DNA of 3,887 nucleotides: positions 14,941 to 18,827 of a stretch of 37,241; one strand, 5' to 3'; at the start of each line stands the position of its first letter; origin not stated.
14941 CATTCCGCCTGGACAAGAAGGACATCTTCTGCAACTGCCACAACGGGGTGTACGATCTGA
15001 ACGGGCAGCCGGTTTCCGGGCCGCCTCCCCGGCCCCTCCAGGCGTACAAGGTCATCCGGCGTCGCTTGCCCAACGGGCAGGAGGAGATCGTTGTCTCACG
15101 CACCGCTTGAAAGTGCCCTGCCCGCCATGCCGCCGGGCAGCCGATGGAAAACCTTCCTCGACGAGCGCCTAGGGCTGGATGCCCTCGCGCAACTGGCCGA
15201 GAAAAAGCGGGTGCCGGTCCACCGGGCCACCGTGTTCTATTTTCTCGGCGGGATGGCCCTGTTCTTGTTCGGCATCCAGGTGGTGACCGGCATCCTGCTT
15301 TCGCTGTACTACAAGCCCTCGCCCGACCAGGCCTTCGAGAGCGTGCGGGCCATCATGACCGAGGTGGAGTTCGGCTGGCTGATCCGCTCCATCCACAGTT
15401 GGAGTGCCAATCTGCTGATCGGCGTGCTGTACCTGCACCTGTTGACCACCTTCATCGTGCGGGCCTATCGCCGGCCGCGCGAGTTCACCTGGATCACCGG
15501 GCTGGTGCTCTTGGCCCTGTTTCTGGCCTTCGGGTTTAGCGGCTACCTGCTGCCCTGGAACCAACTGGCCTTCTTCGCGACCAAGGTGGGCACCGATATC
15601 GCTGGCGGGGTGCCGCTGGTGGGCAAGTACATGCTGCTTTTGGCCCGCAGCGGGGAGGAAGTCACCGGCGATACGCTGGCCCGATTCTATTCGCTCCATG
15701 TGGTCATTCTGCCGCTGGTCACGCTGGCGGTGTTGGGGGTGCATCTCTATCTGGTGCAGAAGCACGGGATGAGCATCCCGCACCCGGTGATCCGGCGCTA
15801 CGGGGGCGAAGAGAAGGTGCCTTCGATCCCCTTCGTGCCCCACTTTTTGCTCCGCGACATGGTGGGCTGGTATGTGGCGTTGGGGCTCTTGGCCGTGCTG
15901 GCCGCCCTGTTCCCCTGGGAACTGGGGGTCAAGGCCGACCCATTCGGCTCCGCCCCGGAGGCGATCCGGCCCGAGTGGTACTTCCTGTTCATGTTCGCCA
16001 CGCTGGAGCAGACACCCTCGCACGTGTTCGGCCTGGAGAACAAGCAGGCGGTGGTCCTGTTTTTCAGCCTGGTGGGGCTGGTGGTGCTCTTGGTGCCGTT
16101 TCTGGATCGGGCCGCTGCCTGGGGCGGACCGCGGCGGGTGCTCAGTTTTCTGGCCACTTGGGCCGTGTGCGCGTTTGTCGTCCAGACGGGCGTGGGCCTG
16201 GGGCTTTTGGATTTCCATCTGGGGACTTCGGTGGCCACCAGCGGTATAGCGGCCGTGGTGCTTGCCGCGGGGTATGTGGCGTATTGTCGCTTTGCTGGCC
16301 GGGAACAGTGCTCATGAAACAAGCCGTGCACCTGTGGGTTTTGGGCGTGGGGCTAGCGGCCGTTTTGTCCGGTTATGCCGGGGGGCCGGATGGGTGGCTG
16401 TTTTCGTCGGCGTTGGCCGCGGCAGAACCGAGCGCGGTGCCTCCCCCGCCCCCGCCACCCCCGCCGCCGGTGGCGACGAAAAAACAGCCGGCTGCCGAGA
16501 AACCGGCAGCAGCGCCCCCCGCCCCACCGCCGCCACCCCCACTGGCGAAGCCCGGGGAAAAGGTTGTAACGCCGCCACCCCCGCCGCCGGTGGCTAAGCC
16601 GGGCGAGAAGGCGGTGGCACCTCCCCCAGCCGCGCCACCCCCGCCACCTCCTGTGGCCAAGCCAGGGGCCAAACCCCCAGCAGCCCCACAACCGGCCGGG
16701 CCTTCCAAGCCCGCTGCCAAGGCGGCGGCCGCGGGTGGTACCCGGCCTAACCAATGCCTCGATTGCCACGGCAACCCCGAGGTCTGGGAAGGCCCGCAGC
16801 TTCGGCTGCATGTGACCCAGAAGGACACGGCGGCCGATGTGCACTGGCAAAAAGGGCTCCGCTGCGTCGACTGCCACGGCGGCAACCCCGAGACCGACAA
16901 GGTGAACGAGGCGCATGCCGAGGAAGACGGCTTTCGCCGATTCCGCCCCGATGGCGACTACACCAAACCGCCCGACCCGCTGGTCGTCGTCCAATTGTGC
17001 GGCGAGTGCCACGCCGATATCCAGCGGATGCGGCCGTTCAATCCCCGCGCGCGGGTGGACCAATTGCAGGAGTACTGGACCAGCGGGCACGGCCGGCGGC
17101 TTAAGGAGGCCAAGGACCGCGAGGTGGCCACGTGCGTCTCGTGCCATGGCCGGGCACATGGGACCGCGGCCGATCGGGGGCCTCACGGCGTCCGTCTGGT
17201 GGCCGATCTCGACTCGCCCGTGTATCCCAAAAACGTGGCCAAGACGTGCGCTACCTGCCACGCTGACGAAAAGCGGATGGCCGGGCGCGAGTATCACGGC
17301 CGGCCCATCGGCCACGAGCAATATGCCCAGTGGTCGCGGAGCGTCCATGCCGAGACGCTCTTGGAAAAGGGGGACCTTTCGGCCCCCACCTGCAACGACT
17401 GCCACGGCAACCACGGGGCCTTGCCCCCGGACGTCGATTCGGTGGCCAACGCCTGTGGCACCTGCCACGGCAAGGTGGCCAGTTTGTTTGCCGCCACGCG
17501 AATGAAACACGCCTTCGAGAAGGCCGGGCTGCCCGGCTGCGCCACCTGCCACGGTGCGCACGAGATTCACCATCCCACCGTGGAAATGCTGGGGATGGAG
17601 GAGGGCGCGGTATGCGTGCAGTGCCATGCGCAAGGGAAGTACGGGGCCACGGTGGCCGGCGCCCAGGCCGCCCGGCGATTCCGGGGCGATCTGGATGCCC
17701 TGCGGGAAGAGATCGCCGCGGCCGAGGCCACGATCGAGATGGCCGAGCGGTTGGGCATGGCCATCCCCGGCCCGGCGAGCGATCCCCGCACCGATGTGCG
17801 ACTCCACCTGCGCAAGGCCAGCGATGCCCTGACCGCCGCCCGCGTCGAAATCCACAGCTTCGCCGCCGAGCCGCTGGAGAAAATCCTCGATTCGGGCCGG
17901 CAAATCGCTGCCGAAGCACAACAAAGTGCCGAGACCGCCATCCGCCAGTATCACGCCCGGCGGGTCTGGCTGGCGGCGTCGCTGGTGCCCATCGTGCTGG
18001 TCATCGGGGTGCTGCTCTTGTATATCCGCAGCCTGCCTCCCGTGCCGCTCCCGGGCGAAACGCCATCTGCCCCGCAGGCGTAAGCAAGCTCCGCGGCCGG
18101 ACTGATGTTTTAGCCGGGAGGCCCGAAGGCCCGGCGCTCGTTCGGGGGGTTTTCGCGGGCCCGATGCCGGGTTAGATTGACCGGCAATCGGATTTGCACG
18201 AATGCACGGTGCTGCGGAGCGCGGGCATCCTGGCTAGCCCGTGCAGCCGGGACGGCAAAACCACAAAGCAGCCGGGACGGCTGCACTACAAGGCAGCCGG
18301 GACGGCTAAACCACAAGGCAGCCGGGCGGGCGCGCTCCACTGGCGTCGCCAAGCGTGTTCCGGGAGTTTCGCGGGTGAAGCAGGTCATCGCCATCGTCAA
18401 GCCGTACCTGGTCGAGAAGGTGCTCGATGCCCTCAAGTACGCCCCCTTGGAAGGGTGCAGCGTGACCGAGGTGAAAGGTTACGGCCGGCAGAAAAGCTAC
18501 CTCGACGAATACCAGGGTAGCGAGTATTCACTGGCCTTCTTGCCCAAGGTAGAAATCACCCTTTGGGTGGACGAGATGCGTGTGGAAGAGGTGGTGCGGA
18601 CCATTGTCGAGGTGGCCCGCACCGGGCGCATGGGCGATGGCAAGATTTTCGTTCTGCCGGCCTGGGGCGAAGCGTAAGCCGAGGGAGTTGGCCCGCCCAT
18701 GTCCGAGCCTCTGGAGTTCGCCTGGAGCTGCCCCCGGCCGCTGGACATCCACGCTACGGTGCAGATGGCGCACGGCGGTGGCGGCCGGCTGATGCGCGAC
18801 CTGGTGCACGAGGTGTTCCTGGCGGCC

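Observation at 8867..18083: Back-to-back multihaem cytochrome / Rieske-cytochrome b supercluster (35 CXXCH motifs) with no terminal enzyme: candidate uncharacterised quinol-to-periplasm electron-transfer hub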

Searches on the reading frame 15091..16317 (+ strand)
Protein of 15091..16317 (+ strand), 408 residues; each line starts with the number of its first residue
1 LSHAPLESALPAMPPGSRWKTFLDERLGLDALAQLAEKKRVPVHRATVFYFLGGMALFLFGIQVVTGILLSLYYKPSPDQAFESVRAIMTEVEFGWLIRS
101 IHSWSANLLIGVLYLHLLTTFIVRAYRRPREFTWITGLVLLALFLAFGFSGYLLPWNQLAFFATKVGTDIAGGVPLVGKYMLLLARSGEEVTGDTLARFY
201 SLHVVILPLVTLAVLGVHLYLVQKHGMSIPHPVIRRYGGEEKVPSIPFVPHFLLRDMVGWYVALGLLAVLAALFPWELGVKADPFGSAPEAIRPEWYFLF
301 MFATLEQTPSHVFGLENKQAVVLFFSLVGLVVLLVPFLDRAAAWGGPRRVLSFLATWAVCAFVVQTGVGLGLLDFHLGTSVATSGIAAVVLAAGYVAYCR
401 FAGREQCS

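Call 4: search_protein_families(library=pfam, proteins=[window:15091-16317:+], max_evalue=0.01)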
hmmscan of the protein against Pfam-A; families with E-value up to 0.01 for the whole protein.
window:15091-16317:+ (408 aa): 4 families
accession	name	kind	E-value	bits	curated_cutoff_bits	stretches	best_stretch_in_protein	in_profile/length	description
PF00033.24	Cytochrome_B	-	2.3e-51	174.8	27.2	1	46-225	10-188/189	Cytochrome b/b6/petB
PF13631.11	Cytochrom_B_N_2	-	2.5e-40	138.6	27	1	108-278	2-166/169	Cytochrome b(N-terminal)/b6/petB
PF00032.22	Cytochrom_B_C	-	2.7e-09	37.6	20.7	1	282-365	2-78/102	Cytochrome b(C-terminal)/b6/petD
PF14358.11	DUF4405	-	0.00079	20.3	26.7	1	55-118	5-63/66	Domain of unknown function (DUF4405)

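Call 5: search_protein_families(library=ncbifam, proteins=[window:15091-16317:+], max_evalue=0.01)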
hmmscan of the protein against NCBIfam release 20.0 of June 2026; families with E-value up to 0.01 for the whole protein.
window:15091-16317:+ (408 aa): 5 families
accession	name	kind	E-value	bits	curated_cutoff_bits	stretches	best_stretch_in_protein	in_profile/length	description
NF002990.0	PRK03735.1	subfamily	2e-65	220.7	325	1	21-230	7-222/223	cytochrome b6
NF040969.1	cytb_ExtP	equivalog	5.6e-64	215.8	290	1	43-228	18-203/205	selenite/tellurite reduction operon b-type cytochrome ExtP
NF050120.1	bc1_QcrB_actin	exception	2e-42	145.7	500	2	80-338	73-337/458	cytochrome bc1 complex cytochrome b subunit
NF041076.1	cyt_b_SoxC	equivalog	3.1e-30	105.6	740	1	23-368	5-357/542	proton pump complex cytochrome B SoxC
TIGR01156.1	cytb6_f_IV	equivalog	1.7e-06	28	127.05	1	263-351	47-127/160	cytochrome b6-f complex subunit IV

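Call 34: search_solved_structures(query=window:15091-16317:+, max_evalue=1e-10, show_alignments=1)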
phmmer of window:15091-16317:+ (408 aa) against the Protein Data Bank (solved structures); distinct sequences matched with E-value up to 1e-10: 53.
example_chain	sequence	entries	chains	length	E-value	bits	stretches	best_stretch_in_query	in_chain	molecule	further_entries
6rqf_I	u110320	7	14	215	1.2e-55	192.6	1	22-230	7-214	Cytochrome b6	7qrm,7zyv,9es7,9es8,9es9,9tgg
1q90_B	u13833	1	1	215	1.4e-54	189.1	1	22-230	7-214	Cytochrome b6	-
7r0w_I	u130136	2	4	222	1.9e-52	182.2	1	22-230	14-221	Cytochrome b6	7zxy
2zt9_A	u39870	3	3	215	3.6e-51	177.9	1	22-230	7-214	Cytochrome b6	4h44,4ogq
1vf5_A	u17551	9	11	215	4.1e-51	177.8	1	23-230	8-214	CYTOCHROME B6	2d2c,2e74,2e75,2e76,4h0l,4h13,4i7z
6kls_B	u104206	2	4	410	3.4e-48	168.1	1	43-355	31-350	cytochrome b subunit | Cytochrome b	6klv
8smr_I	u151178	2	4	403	8.1e-46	160.3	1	47-343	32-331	Cytochrome b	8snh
5kkz_A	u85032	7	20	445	6.6e-43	150.7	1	21-372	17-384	Cytochrome b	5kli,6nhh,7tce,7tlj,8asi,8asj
2qjp_A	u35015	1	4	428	8.8e-43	150.3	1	22-372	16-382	Cytochrome b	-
6nin_A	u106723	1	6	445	1.2e-42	149.9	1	21-372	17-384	Cytochrome b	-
8bel_C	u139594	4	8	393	1.3e-42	149.8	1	49-335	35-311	Cytochrome b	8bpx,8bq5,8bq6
7jrg_C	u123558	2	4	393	1.4e-42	149.7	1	49-336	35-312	COB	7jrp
8e73_C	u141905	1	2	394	1.4e-42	149.7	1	49-336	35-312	COB (cyt b)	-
1zrt_C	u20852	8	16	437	1.6e-42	149.4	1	37-370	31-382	Cytochrome b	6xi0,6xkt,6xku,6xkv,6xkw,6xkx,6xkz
29ye_B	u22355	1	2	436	1.6e-42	149.4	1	37-370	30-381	Cytochrome b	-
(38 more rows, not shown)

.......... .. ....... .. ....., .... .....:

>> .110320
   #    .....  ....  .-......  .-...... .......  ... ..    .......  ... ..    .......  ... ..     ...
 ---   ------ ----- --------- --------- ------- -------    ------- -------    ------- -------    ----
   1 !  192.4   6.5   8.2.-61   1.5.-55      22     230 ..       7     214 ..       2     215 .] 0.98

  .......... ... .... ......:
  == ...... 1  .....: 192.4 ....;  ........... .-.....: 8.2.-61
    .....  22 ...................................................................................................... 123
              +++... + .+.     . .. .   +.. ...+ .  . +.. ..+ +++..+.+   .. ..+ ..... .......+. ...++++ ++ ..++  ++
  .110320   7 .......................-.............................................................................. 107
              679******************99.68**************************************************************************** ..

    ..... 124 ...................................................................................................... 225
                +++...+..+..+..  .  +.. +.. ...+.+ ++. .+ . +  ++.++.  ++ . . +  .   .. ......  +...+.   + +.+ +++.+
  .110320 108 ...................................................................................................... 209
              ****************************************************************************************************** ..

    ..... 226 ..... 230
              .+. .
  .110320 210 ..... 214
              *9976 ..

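Call 79: find_homologous_proteins(query=window:15091-16317:+, max_evalue=1e-20)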
Query window:15091-16317:+ (408 aa): 7998 proteins with E <= 1e-20 among 8000 candidates; the best 120 are listed.
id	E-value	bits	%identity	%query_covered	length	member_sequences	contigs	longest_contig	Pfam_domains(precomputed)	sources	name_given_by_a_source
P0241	8.3e-260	880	100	97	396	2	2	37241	PF00033.25,PF00032.23,PF13631.12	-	-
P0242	8.9e-244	827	92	100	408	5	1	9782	PF00033.25,PF00032.23,PF13631.12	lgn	-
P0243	3.6e-243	825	92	100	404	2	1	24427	PF00033.25,PF00032.23,PF13631.12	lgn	-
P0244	6.6e-243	824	92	100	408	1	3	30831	PF00033.25,PF00032.23,PF13631.12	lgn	-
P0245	3.3e-233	792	88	100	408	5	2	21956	PF00033.25,PF00032.23,PF13631.12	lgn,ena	-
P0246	5.5e-206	703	82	95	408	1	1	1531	PF00033.25,PF00032.23,PF13631.12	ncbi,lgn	-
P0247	2.2e-205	701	81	98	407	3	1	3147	PF00033.25,PF00032.23,PF13631.12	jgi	jgi:cytochrome b6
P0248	4.2e-174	598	73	91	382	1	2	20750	PF00033.25,PF00032.23,PF13631.12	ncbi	ncbi:MAG: cytochrome b [Pirellulales bacterium]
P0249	4.5e-174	598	75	88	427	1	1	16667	PF00033.25,PF00032.23,PF13631.12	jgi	jgi:cytochrome b6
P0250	3.7e-173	595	74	89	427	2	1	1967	PF00033.25,PF00032.23,PF13631.12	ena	-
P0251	1.5e-171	589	73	90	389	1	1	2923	PF00033.25,PF00032.23,PF13631.12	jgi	jgi:quinol-cytochrome oxidoreductase complex cytochrome b subunit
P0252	2.4e-171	589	71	96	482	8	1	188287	PF00033.25,PF00032.23,PF13631.12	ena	-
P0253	2.7e-171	589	72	91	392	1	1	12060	PF00033.25,PF00032.23,PF13631.12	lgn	-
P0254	4.4e-171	588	75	86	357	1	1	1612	PF00033.25,PF00032.23,PF13631.12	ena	-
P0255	7.6e-171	587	71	94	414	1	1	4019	PF00033.25,PF00032.23,PF13631.12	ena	-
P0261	1.5e-169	583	71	94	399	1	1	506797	PF00033.25,PF00032.23,PF13631.12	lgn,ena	-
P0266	1.4e-168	580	71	91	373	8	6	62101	PF00033.25,PF00032.23,PF13631.12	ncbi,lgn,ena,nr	ncbi:MAG TPA: cytochrome bc complex cytochrome b subunit [Gemmataceae bacterium]|nr:cytochrome bc co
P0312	9.8e-165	567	72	86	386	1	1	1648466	PF00033.25,PF00032.23,PF13631.12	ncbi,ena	-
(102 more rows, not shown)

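Call 80: find_encoding_contigs(protein=P0266, flank=10000, max_places=1)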
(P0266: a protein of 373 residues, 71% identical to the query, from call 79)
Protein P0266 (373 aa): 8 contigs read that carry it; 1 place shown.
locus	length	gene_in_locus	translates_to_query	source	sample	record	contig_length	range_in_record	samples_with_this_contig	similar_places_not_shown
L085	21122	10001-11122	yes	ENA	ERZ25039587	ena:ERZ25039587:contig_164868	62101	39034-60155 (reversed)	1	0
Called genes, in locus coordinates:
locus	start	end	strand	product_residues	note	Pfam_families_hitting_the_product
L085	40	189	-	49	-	-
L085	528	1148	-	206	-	-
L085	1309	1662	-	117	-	-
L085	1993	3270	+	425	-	PF14522:Cytochrome_C7 (faint), PF22113:Mtrc-MtrF_II-IV_dom (weak), PF22678:Cytochrom_c_NrfB-like (faint), PF02085:Cytochrom_CIII (faint), PF14537:Cytochrom_c3_2 (weak), PF09699:Paired_CXXCH_1 (weak), PF14537:Cytochrom_c3_2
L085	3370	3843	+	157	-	PF14522:Cytochrome_C7 (faint), PF22113:Mtrc-MtrF_II-IV_dom (faint), PF09699:Paired_CXXCH_1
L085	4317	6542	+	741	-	-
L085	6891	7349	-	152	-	-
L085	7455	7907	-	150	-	PF14522:Cytochrome_C7 (faint)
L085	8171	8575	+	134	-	-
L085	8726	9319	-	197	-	-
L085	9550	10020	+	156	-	PF00355:Rieske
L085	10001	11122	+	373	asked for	PF00033:Cytochrome_B, PF13631:Cytochrom_B_N_2, PF00032:Cytochrom_B_C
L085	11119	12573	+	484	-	PF09699:Paired_CXXCH_1 (faint), PF14522:Cytochrome_C7 (faint), PF14537:Cytochrom_c3_2 (faint), PF22113:Mtrc-MtrF_II-IV_dom (faint)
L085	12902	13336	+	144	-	PF03100:CcmE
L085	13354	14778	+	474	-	PF01578:Cytochrom_C_asm, PF16327:CcmF_C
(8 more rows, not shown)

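Call 81: find_encoding_contigs(protein=P0312, flank=10000, max_places=1)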
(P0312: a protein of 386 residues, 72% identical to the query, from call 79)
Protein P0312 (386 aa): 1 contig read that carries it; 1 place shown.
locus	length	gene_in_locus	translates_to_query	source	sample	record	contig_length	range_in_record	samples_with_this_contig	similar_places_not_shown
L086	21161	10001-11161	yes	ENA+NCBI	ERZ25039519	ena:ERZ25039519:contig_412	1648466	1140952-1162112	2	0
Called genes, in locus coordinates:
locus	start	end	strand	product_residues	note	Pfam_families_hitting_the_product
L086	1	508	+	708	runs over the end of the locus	-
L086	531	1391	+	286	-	PF07589:PEP_exosort_dom (weak)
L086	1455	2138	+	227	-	PF07589:PEP_exosort_dom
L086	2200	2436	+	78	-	-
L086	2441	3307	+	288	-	PF07589:PEP_exosort_dom (weak)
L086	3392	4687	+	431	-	PF07589:PEP_exosort_dom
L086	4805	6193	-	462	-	PF03264:Cytochrom_NNT, PF14522:Cytochrome_C7 (faint), PF14537:Cytochrom_c3_2 (faint), PF22113:Mtrc-MtrF_II-IV_dom (weak)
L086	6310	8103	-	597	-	PF14522:Cytochrome_C7 (faint), PF14537:Cytochrom_c3_2 (faint), PF22113:Mtrc-MtrF_II-IV_dom (faint)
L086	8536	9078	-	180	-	PF13435:Cytochrome_C554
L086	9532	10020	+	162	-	PF00355:Rieske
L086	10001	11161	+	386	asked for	PF00033:Cytochrome_B, PF13631:Cytochrom_B_N_2, PF00032:Cytochrom_B_C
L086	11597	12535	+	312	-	PF09699:Paired_CXXCH_1 (faint), PF14522:Cytochrome_C7 (faint), PF22113:Mtrc-MtrF_II-IV_dom (faint), PF14537:Cytochrom_c3_2 (weak)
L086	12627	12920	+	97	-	PF10387:DUF2442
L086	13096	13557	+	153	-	PF03100:CcmE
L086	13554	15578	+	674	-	PF01578:Cytochrom_C_asm, PF16327:CcmF_C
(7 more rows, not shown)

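Call 82: find_encoding_contigs(protein=P0261, flank=10000, max_places=1)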
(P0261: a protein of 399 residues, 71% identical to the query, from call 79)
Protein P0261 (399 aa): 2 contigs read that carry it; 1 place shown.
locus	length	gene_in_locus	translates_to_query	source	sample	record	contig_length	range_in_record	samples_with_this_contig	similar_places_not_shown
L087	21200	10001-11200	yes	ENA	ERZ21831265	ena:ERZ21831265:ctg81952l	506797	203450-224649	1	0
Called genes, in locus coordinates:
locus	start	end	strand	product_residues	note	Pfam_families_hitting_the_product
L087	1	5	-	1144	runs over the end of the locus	PF00873:ACR_tran, PF03176:MMPL (weak)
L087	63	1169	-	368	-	PF00364:Biotin_lipoyl (faint), PF25973:BSH_CzcB (faint), PF25917:BSH_RND (weak), PF25944:Beta-barrel_RND, PF25967:RND-MFP_C, PF25989:YknX_C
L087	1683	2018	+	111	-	-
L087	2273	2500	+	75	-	-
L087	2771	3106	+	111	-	-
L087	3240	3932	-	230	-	PF01135:PCMT, PF01209:Ubie_methyltran, PF02353:CMAS, PF13489:Methyltransf_23, PF13847:Methyltransf_31, PF08241:Methyltransf_11, PF08242:Methyltransf_12, PF13649:Methyltransf_25, +3 more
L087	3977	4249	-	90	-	-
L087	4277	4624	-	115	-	-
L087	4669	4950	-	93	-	PF10057:MpsC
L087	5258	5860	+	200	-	-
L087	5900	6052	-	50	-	-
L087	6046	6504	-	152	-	PF00582:Usp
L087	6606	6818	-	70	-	-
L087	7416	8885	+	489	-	PF04972:BON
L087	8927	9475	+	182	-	PF14522:Cytochrome_C7 (faint), PF13435:Cytochrome_C554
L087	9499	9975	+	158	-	PF00355:Rieske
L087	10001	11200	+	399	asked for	PF00033:Cytochrome_B, PF13631:Cytochrom_B_N_2, PF00032:Cytochrom_B_C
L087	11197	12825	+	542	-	PF09699:Paired_CXXCH_1 (faint), PF14522:Cytochrome_C7 (faint), PF22113:Mtrc-MtrF_II-IV_dom (weak), PF14537:Cytochrom_c3_2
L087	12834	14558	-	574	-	PF00654:Voltage_CLC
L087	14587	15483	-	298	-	PF00231:ATP-synt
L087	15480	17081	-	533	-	PF02874:ATP-synt_ab_N (faint), PF00006:ATP-synt_ab, PF00306:ATP-synt_ab_C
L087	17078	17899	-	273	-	PF00430:ATP-synt_B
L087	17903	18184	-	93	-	PF00137:ATP-synt_C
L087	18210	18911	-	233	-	PF00119:ATP-synt_A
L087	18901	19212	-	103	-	PF12966:AtpR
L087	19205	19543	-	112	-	PF09527:ATPase_gene1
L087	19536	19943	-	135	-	PF02823:ATP-synt_DE_N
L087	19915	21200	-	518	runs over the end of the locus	PF02874:ATP-synt_ab_N, PF00006:ATP-synt_ab, PF22919:ATP-synt_VA_C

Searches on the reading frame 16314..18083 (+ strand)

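Call 4: search_protein_families(library=pfam, proteins=[window:16314-18083:+], max_evalue=0.01)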
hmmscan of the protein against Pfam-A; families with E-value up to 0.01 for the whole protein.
window:16314-18083:+ (589 aa): 6 families
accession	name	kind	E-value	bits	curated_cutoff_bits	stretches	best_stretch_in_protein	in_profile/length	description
PF14522.11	Cytochrome_C7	-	7.4e-17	61.4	24.8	2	399-443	5-53/67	Cytochrome c7 and related cytochrome c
PF14537.11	Cytochrom_c3_2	-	2.8e-14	53.8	25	1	359-438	8-78/79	Cytochrome c3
PF09699.15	Paired_CXXCH_1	-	5.7e-10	39.2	20.6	1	408-441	8-39/41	Doubled CXXCH motif (Paired_CXXCH_1)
PF22113.1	Mtrc-MtrF_II-IV_dom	-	1.3e-07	31.8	30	1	147-328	8-175/176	Outer membrane cytochrome MtrC/MtrF-like, domains II/IV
PF02085.21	Cytochrom_CIII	-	0.00018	22.2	22.9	0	357-438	31-101/101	Class III cytochrome C family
PF22678.1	Cytochrom_c_NrfB-like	-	0.006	17.5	27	0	145-200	33-77/89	Cytochrome c-type protein NrfB-like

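Call 5: search_protein_families(library=ncbifam, proteins=[window:16314-18083:+], max_evalue=0.01)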
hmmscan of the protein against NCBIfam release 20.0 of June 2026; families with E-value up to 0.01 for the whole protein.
window:16314-18083:+ (589 aa): 6 families
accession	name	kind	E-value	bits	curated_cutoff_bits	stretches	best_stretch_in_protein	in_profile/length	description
TIGR03508.1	decahem_SO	subfamily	5.1e-14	52.4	192.2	1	251-440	14-176/258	DmsE family decaheme c-type cytochrome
NF040943.1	cytoc3_ExtM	equivalog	0.00026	19.4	800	1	182-240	37-87/599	selenite/tellurite reduction operon c-type cytochrome ExtM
NF008659.0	PRK11659.1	equivalog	0.0004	20.1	184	0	228-320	48-121/188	cytochrome c nitrite reductase pentaheme subunit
TIGR01905.1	paired_CXXCH_1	subfamily_domain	0.00066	19.5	25.2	1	408-441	8-39/41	doubled CXXCH domain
TIGR03146.1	cyt_nit_nrfB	equivalog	0.002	18.4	166.6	0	146-200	85-128/145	cytochrome c nitrite reductase pentaheme subunit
TIGR04257.1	nanowire_3heme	domain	0.0034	17.5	40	0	398-440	16-60/75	c(7)-type cytochrome triheme domain-containing protein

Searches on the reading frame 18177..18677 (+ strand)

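Call 8: search_protein_families(library=pfam, proteins=[window:18177-18677:+], max_evalue=0.001)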
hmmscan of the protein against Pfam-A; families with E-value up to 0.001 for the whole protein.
window:18177-18677:+ (166 aa): 1 family
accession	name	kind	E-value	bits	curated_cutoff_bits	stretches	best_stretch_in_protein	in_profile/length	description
PF00543.27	P-II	-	7.6e-18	65.2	25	1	68-161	2-91/102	Nitrogen regulatory protein P-II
